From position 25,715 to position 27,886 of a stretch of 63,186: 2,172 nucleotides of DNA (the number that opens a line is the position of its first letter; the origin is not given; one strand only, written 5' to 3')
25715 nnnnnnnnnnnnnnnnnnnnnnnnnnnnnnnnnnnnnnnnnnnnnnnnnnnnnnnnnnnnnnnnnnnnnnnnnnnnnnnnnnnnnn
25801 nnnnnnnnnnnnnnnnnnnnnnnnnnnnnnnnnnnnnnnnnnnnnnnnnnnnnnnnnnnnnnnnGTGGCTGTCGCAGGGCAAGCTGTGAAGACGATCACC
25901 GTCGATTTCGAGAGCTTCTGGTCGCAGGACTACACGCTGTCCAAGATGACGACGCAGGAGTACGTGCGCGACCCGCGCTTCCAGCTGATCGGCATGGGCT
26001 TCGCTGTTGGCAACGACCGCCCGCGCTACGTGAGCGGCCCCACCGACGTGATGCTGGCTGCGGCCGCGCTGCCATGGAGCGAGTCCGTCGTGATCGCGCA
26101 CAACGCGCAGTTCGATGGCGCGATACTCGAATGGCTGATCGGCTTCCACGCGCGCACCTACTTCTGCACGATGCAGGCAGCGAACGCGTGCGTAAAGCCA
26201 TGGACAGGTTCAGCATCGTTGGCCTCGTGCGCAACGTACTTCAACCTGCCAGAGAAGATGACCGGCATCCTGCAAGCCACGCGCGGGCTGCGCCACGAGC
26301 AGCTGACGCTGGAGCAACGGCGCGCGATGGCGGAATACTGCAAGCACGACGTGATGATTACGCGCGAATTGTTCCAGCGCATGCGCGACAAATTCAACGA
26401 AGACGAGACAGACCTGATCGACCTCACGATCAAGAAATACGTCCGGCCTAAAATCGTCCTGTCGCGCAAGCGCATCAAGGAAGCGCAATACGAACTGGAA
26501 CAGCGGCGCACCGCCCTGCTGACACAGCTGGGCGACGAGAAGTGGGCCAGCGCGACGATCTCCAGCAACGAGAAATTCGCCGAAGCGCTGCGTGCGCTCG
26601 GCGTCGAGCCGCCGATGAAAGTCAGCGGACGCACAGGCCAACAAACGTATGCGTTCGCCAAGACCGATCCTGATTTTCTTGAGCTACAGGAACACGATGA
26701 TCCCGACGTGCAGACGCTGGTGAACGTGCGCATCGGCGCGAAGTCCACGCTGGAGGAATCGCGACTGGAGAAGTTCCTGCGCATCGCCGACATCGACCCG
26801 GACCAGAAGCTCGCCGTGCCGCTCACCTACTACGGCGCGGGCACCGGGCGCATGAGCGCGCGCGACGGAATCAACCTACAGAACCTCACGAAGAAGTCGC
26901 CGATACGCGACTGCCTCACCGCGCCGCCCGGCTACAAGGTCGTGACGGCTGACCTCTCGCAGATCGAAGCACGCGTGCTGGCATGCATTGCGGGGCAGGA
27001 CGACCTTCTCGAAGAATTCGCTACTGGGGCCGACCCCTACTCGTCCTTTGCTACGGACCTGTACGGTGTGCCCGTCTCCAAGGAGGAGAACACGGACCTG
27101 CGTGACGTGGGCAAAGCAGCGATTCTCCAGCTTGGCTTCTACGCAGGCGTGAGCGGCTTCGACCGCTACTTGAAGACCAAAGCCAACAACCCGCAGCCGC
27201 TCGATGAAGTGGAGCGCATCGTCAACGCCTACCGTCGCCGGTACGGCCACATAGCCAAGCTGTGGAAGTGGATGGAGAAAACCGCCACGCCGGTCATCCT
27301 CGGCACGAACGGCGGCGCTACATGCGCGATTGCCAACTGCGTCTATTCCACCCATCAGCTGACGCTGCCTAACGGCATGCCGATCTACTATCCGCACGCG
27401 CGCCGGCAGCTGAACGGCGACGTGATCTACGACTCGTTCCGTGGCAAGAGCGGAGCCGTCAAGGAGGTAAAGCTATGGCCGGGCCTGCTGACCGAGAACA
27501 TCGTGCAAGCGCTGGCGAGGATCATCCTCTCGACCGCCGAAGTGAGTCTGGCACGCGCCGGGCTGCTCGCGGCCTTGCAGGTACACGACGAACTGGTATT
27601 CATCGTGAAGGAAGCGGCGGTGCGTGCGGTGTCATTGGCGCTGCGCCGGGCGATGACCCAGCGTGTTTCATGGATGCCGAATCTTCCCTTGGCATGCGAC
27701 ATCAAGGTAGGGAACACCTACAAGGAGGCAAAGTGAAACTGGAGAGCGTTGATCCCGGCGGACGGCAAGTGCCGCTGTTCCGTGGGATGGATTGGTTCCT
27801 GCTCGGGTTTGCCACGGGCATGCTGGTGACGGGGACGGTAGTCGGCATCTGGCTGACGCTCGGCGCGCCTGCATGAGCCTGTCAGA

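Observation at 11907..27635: Strand-specific 11-mer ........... repeated through the early arm, mostly in one reading frame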

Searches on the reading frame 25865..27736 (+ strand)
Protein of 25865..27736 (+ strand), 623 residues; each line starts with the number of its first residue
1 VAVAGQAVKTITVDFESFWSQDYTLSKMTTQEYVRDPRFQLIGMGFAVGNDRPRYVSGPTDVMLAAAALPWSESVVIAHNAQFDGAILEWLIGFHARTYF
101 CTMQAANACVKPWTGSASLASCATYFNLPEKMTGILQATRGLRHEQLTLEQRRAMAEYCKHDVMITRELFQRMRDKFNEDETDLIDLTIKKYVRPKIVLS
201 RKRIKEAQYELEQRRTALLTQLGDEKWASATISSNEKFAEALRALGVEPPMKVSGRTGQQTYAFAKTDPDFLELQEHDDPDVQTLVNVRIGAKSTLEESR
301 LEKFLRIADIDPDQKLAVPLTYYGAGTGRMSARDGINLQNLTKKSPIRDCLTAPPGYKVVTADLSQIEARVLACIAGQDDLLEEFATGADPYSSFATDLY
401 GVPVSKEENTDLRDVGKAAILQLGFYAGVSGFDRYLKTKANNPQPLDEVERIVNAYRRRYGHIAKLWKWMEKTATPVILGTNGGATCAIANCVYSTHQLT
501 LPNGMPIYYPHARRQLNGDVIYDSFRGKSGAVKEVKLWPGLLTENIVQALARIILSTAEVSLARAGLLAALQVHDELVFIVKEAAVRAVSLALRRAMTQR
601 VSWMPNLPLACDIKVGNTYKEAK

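Call 7: search_protein_families(library=pfam, proteins=[window:25865-27736:+])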
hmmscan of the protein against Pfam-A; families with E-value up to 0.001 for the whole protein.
window:25865-27736:+ (623 aa): 2 families
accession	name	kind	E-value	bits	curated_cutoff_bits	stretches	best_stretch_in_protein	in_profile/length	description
PF00476.26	DNA_pol_A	-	4.9e-31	108.4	34.3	2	203-472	3-260/381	DNA polymerase family A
PF01612.26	DNA_pol_A_exo1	-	6.9e-08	32.9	23.6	1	75-176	78-171/173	3'-5' exonuclease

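Call 9: search_dna_similar(query=window:25865-27736:+, collection=phages, mode=protein, max_rows=30)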
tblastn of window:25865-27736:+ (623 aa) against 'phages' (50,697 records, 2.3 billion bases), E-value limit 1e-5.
Records with a match: 2229; places in all: 2232; records where one place covers at least 80% of the query: 86.
Best place of each record, by identity: <60% 2229.
By first word of the organism name: Salmonella 679; Escherichia 367; Streptococcus 126; Bacteroides 106; Gordonia 93; Staphylococcus 86; Vibrio 63; Xanthomonas 60; Bacteriophage 45; Clostridium 35; and 101 more.
By host as written in the record: - 191; Escherichia coli 174; Salmonella enterica subsp. enterica serovar Typhimurium 87; Salmonella enterica 81; Salmonella enterica subsp. enterica serovar Enteritidis 78; Salmonella sp. 70; Salmonella enterica subsp. enterica serovar Enteritidis PT1 57; Gordonia terrae 3612 37; and 649 more.
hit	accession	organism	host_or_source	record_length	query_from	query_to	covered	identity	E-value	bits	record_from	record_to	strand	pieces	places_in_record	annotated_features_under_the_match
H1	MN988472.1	Rhizobium phage RHph_TM3_14A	Rhizobium etli T3_14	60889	6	623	99%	33.9%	9e-102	345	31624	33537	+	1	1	DNA polymerase I protein | hypothetical protein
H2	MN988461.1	Rhizobium phage RHph_TM27A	Rhizobium phaseoli N831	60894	6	623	99%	33.9%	9e-102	345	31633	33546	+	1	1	DNA polymerase I protein | hypothetical protein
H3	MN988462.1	Rhizobium phage RHph_TM27B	Rhizobium phaseoli N831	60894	6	623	99%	33.9%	9e-102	345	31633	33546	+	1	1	DNA polymerase I protein | hypothetical protein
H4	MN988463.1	Rhizobium phage RHph_TM29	Rhizobium phaseoli N931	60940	6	623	99%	33.9%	9e-102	345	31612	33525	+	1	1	DNA polymerase I protein | hypothetical protein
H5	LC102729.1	Pseudomonas phage phiR18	-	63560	6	619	99%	33.8%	7e-79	278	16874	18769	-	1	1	hypothetical protein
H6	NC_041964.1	Pseudomonas phage phiR18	-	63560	6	619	99%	33.8%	7e-79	278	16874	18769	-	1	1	DNA polymerase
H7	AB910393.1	Pseudomonas phage KPP25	Pseudomonas aeruginosa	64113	9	619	98%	34.0%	6e-79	279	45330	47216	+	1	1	putative DNA polymerase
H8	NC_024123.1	Pseudomonas phage KPP25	Pseudomonas aeruginosa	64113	9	619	98%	34.0%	6e-79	279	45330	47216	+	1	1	DNA polymerase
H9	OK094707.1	Pseudomonas phage YMC17/07/R4900a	Pseudomonas aeruginosa YMC17/07/R4900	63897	9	619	98%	34.0%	1e-78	278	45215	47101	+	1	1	putative DNA polymerase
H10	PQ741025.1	Pseudomonas phage CRPAP1904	Pseudomonas aeruginosa CRPA190 ...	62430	9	619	98%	34.0%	1e-78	278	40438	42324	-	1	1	DNA polymerase I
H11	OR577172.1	Pseudomonas phage Rollin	Pseudomonas aeruginosa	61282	5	623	99%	29.2%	2e-69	251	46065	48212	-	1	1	hypothetical protein (x2)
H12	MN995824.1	Enterococcus phage EFP1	Enterococcus faecalis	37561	8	612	97%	26.2%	5e-26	120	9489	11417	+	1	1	record has no annotation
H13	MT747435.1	Enterococcus phage AE4_2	Enterococcus faecalis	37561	8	612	97%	26.2%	5e-26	120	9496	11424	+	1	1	DNA polymerase | hypothetical protein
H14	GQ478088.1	Enterococcus phage phiFL4A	Enterococcus faecalis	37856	8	612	97%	26.0%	3e-25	117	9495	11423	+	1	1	gp21: DNA polymerase | gp20: conserved hypothetical protein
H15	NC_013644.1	Enterococcus phage phiFL4A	Enterococcus faecalis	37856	8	612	97%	26.0%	3e-25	117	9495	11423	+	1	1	gp21: DNA polymerase | gp20: hypothetical protein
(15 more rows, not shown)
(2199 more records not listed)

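Call 13: find_related_loci(query=window:25865-27736:+, collection=viral_contigs, flank=10000)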
Query window:25865-27736:+ (623 aa) in viral_contigs; peptide patterns used: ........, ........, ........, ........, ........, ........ (x = any residue, [..] = any of these).
12 stretches matched a pattern; 10 encode a relative of the query (tblastn E <= 1e-3); 10 distinct loci.
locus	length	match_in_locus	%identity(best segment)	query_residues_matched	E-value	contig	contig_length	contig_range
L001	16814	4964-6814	39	1-623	3e-126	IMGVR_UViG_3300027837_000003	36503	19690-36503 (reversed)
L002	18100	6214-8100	35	8-623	6e-97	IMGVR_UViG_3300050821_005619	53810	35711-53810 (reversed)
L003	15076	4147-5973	33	11-623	2e-87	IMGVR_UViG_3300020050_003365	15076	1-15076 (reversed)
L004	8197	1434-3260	33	11-623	3e-87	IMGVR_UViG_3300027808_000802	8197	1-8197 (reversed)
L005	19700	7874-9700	33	11-623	1e-86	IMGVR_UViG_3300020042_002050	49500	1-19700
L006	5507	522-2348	33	11-623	7e-87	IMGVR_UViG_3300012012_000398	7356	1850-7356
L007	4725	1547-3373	33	11-623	6e-87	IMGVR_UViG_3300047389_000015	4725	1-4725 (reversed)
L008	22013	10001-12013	31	4-623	2e-80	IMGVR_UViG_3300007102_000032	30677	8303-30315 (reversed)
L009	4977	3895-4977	38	11-372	9e-64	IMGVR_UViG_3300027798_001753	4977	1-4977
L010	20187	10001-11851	33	6-623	2e-86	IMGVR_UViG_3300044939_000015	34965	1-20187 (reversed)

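Call 14: find_homologous_proteins(query=window:25865-27736:+, max_evalue=1e-30)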
Query window:25865-27736:+ (623 aa): 5162 proteins with E <= 1e-30 among 8000 candidates; the best 120 are listed.
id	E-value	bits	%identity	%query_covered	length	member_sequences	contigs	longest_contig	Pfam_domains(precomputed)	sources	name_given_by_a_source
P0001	0.0e+0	1401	100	99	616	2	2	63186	PF01612.27,PF00476.27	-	-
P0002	1.4e-192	659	52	98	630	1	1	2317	PF01612.27,PF00476.27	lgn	-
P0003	2.6e-186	638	52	98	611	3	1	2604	PF01612.27,PF00476.27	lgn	-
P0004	1.9e-157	543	45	99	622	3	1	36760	PF00476.27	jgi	jgi:DNA polymerase I-like protein with 3'-5' exonuclease and polymerase domains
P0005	5.2e-156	538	45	99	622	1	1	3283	PF00476.27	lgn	-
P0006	5.5e-151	522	44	99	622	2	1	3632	PF00476.27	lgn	-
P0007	1.7e-148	514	44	98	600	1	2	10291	PF00476.27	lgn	-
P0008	1.9e-145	504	42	98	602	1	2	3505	PF01612.27,PF00476.27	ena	-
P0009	3.1e-143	496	44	99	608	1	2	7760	PF01612.27,PF00476.27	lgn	-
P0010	4.2e-143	496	42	99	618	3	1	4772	PF01612.27,PF00476.27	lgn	-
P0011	2.2e-142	493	42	99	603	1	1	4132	PF00476.27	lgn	-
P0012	3.8e-142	493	45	99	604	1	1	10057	PF01612.27,PF00476.27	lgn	-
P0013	5.9e-142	492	43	99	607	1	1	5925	PF00476.27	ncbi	-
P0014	1.4e-141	491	44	98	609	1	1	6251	PF01612.27,PF00476.27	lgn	-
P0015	1.4e-141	491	44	98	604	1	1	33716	PF01612.27,PF00476.27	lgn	-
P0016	1.9e-141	490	44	99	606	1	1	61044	PF00476.27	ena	-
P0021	7.1e-139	482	42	99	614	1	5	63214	PF01612.27,PF00476.27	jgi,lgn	-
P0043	1.1e-134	468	42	99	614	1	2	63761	PF01612.27,PF00476.27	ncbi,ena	-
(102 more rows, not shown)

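Call 15: find_encoding_contigs(protein=P0001, flank=10000, max_places=4)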
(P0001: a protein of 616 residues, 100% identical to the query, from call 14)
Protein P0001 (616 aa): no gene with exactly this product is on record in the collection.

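Call 16: find_encoding_contigs(protein=P0004, flank=10000, max_places=2)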
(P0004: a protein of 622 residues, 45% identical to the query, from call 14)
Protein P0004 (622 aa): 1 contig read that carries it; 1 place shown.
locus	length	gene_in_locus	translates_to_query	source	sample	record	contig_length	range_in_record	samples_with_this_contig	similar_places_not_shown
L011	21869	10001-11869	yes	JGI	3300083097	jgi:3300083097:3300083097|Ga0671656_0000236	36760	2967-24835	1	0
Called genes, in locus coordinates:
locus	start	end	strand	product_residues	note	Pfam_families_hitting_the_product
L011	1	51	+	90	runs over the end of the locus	-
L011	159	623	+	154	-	PF21798:DUF6878 (faint)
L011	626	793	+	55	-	-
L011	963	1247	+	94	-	-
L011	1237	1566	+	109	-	-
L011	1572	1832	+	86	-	-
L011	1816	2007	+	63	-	-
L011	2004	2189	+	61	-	-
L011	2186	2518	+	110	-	PF21866:DUF6915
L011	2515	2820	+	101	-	-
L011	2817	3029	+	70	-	-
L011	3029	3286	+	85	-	PF19612:DUF6117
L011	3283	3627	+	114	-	-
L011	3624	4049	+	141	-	-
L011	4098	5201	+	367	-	-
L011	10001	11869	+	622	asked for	PF00476:DNA_pol_A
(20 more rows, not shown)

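Call 38: find_encoding_contigs(protein=P0016, flank=10000, max_places=1)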
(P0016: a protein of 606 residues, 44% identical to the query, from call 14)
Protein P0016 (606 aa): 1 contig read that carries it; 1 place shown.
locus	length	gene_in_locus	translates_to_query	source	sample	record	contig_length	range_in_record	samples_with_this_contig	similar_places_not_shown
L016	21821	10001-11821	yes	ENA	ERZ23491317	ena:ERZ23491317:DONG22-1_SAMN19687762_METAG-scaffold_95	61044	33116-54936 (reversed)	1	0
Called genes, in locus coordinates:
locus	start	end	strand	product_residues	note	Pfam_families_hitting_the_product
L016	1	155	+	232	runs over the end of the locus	-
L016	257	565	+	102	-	-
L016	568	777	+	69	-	-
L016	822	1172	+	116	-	-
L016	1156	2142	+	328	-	-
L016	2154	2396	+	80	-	-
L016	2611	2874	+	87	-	-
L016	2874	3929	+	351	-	-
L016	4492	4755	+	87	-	-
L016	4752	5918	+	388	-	PF13203:DUF2201_N, PF09967:DUF2201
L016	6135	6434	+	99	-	-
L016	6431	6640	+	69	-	-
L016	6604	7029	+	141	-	-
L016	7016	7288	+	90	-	-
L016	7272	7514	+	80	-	-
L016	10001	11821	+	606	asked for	PF00476:DNA_pol_A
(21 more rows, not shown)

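Call 39: find_encoding_contigs(protein=P0021, flank=10000, max_places=1)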
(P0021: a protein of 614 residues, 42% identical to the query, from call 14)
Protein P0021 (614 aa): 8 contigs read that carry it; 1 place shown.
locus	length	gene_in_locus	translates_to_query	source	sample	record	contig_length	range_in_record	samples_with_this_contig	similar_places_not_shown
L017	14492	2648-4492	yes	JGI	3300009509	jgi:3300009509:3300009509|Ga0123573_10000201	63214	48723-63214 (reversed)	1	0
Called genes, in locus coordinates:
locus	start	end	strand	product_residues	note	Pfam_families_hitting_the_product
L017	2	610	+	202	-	?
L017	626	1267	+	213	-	-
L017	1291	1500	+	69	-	PF02599:CsrA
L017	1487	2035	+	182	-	-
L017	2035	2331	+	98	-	-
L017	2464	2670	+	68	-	-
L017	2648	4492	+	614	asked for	PF01612:DNA_pol_A_exo1 (weak), PF00476:DNA_pol_A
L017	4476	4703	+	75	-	-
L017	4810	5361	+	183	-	PF12705:PDDEXK_1 (weak)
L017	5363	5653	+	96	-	-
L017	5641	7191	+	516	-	PF04851:ResIII, PF00176:SNF2-rel_dom, PF00270:DEAD (weak), PF00271:Helicase_C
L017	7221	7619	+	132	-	-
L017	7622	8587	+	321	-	-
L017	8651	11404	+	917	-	PF06048:DUF927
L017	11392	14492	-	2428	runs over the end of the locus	-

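Call 40: find_encoding_contigs(protein=P0043, flank=10000, max_places=1)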
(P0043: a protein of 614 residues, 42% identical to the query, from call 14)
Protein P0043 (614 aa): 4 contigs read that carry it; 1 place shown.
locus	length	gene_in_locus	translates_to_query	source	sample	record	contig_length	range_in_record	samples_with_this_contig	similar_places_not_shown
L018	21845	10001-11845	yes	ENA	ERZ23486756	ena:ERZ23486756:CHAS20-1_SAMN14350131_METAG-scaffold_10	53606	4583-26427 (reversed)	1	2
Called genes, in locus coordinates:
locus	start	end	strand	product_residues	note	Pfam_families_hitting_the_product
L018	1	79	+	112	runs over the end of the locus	-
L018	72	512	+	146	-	-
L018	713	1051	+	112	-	-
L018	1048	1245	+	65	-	-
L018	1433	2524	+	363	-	-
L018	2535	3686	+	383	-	PF13203:DUF2201_N, PF09967:DUF2201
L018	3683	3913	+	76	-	-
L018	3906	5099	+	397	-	-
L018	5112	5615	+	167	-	-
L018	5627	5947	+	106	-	-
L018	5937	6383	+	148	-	-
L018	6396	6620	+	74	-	-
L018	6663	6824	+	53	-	-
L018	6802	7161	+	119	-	-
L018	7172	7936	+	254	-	-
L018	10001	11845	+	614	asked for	PF01612:DNA_pol_A_exo1 (weak), PF00476:DNA_pol_A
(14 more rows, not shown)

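Call 56: find_related_loci(query=window:25865-27736:+, collection=genome_contigs, flank=10000)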
Query window:25865-27736:+ (623 aa) in genome_contigs; peptide patterns used: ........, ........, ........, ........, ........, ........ (x = any residue, [..] = any of these).
59 stretches matched a pattern; 1 encode a relative of the query (tblastn E <= 1e-3); 1 distinct loci.
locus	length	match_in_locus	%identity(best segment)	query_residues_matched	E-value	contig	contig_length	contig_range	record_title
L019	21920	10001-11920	37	9-623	2e-119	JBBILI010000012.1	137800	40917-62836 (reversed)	MAG: Rhodospirillales bacterium isolate PFS170222_bin_205 NODE_25_length_137800_cov_8.57242, whole genome shotgun sequen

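Call 63: find_encoding_contigs(protein=P0002, flank=10000, max_places=2)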
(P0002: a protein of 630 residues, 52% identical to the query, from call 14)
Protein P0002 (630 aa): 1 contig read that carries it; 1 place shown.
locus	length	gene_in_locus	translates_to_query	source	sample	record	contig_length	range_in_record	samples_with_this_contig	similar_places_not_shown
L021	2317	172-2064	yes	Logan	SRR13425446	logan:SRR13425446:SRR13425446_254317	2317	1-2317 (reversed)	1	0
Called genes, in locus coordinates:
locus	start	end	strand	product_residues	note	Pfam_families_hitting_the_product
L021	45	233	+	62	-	PF04545:Sigma70_r4 (weak)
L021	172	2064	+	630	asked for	PF01612:DNA_pol_A_exo1 (faint), PF00476:DNA_pol_A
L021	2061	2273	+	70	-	-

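Call 64: find_encoding_contigs(protein=P0003, flank=10000, max_places=2)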
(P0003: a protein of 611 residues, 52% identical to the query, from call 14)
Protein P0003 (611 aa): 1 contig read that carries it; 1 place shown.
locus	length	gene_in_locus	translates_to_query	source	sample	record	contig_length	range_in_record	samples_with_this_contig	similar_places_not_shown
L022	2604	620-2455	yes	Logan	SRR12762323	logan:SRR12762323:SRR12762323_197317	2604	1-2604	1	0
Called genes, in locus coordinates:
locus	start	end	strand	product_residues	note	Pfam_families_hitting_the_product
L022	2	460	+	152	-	?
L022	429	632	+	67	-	-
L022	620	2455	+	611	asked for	PF01612:DNA_pol_A_exo1, PF00476:DNA_pol_A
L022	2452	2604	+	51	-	?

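Call 80: find_related_loci(query=P0002, collection=viral_contigs, flank=10000)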
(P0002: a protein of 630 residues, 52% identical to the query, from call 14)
Query P0002 (630 aa) in viral_contigs; peptide patterns used: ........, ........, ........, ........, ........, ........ (x = any residue, [..] = any of these).
6 stretches matched a pattern; 3 encode a relative of the query (tblastn E <= 1e-3); 3 distinct loci.
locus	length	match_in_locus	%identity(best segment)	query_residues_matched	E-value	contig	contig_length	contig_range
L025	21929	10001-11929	34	18-630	2e-85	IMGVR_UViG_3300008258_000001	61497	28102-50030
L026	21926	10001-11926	26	16-610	2e-45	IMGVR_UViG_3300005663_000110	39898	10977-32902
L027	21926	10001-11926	26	16-610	2e-45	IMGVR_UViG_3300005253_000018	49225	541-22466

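Call 81: find_related_loci(query=P0003, collection=viral_contigs, flank=10000)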
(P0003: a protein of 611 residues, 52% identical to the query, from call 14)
Query P0003 (611 aa) in viral_contigs; peptide patterns used: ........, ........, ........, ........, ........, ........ (x = any residue, [..] = any of these).
116 stretches matched a pattern; 114 encode a relative of the query (tblastn E <= 1e-3); the best 80 are kept; 80 distinct loci.
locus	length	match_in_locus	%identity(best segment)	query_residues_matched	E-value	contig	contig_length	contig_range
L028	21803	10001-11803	41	3-607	9e-141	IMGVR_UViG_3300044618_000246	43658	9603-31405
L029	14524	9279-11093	41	1-607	3e-137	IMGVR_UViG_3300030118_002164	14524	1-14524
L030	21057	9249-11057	40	3-611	1e-136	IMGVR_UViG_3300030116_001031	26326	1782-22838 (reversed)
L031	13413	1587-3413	40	1-611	8e-137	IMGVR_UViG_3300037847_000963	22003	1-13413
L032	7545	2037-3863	40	1-611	6e-136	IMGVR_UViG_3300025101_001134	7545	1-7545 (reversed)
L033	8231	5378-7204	40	1-611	7e-136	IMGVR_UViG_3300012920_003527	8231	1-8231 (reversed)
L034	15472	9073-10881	40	3-611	1e-135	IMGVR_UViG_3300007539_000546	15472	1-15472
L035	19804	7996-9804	40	3-611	1e-135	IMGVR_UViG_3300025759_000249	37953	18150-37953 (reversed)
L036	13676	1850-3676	40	1-611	2e-135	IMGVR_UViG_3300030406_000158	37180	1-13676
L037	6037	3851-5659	40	3-611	1e-135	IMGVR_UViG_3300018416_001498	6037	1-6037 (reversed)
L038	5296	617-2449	40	3-611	5e-136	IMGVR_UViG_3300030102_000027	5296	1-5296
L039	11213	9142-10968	40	1-611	4e-135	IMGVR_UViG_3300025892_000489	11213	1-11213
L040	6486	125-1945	40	3-611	8e-135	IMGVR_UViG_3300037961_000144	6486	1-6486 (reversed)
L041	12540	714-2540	40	1-611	1e-134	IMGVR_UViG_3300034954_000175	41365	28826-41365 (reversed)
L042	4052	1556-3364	40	3-611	8e-138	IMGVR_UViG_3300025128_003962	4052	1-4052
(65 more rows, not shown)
